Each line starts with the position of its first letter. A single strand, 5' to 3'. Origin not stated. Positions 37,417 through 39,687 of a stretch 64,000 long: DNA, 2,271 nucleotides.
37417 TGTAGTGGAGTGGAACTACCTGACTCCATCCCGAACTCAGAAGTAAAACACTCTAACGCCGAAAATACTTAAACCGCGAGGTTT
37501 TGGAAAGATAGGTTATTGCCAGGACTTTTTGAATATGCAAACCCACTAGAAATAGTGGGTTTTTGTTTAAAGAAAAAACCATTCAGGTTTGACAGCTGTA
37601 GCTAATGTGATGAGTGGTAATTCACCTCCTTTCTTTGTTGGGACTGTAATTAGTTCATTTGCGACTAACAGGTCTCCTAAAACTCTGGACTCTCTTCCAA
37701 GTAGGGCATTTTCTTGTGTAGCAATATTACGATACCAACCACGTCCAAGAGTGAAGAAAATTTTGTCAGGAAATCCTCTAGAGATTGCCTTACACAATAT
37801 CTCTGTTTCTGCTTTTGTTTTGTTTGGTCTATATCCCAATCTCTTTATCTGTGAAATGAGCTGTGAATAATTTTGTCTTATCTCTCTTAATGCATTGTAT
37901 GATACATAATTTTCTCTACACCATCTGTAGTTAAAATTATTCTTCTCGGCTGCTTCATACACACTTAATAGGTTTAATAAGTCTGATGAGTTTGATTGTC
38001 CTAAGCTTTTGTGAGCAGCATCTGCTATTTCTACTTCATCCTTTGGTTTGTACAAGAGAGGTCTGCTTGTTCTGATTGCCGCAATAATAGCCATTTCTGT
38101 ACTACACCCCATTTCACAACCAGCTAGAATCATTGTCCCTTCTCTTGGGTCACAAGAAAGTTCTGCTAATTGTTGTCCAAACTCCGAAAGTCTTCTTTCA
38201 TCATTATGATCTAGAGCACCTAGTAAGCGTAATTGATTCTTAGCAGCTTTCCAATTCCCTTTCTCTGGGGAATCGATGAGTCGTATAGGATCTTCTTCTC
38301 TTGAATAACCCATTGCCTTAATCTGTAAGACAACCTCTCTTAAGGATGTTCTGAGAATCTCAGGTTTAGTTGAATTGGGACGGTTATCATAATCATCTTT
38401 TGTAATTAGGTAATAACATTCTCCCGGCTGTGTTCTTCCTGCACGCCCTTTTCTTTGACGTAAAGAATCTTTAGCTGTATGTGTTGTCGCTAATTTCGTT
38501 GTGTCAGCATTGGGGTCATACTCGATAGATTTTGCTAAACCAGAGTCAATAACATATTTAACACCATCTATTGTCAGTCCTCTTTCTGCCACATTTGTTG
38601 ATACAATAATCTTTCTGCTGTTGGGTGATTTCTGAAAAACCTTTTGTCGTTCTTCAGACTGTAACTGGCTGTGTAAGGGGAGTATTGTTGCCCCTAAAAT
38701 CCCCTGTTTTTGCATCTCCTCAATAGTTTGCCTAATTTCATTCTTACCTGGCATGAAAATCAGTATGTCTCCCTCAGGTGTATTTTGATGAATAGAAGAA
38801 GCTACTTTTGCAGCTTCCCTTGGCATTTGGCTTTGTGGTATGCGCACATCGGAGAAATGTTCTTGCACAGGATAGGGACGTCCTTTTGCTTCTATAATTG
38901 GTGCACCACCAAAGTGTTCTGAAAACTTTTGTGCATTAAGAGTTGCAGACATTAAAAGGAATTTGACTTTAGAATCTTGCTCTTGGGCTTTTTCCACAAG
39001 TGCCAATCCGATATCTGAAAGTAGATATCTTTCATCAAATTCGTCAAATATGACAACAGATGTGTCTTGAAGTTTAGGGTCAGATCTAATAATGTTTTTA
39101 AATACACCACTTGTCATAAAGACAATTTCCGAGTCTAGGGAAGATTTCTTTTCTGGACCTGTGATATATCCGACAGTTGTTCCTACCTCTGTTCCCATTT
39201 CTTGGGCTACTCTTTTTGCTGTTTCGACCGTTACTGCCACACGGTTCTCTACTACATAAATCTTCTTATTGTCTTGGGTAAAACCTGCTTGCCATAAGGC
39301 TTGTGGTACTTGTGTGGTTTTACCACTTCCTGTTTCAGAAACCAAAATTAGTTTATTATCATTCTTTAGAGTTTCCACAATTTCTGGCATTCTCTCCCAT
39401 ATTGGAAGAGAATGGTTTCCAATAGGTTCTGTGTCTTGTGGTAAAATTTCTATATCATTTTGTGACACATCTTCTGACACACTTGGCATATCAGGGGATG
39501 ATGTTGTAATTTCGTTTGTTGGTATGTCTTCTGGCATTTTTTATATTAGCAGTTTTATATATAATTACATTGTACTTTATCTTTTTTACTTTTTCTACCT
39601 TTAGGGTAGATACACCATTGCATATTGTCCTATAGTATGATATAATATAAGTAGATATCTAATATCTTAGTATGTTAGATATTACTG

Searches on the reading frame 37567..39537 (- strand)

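Call 12: search_protein_families(library=pfam, proteins=[window:37567-39537:-], max_evalue=0.001)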
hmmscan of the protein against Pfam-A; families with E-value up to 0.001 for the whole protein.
window:37567-39537:- (656 aa): 5 families
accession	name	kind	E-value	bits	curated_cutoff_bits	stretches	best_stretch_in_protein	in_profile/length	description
PF00271.37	Helicase_C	-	5.3e-20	72.2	23.5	1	250-369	10-109/110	Helicase conserved C-terminal domain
PF00270.35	DEAD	-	2.6e-13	50.5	26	1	53-203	7-162/167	DEAD/DEAH box helicase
PF04851.21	ResIII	-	2.3e-10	41.1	22.5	1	52-169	14-136/164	Type III restriction enzyme, res subunit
PF21010.2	HA2_C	-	0.0001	23.2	21.3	1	463-521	1-75/77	Helicase associated domain (HA2), ratchet-like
PF22590.2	Cas3-like_C_2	-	0.00025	21.7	27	0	265-369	12-104/106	CRISPR-associated nuclease/helicase Cas3, C-terminal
